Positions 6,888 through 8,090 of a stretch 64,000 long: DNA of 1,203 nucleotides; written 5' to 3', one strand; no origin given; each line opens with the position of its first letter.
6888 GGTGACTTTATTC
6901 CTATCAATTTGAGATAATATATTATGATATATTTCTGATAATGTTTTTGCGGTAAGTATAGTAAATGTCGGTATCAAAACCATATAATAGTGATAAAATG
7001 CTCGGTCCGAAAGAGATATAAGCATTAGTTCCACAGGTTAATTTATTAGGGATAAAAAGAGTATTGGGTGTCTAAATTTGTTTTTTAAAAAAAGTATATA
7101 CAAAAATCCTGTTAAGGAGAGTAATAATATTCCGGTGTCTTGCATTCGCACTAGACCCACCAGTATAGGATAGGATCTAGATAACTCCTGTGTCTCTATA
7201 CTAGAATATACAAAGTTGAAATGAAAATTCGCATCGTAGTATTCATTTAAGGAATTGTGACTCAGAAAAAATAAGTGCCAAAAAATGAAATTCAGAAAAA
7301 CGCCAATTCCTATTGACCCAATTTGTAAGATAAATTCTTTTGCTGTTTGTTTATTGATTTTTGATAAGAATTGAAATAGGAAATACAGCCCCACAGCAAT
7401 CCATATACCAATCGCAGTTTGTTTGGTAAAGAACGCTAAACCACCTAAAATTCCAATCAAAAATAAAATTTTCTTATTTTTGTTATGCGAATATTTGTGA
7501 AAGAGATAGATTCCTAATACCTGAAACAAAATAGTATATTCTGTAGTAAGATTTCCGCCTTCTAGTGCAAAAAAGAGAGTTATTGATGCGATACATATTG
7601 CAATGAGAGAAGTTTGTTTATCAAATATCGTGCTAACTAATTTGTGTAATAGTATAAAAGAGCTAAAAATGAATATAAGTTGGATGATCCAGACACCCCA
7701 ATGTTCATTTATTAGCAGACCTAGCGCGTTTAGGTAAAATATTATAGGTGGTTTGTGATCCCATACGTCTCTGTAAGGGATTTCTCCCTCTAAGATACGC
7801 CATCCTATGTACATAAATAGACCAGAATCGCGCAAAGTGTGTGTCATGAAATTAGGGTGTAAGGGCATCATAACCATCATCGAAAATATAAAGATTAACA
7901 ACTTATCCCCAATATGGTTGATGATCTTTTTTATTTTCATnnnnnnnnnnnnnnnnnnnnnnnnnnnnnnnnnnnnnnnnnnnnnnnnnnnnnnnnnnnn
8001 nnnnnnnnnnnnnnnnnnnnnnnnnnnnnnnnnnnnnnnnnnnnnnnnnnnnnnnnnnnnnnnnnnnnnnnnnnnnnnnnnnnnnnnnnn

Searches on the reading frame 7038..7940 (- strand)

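Call 36: search_protein_families(library=pfam, proteins=[window:7038-7940:-], max_evalue=0.00001)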
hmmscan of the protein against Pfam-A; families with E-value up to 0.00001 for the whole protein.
window:7038-7940:- (300 aa): 1 family
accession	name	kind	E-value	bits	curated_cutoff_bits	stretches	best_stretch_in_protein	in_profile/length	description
PF13231.12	PMT_2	-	1e-15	58.8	26.1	1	62-199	1-141/160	Dolichyl-phosphate-mannose-protein mannosyltransferase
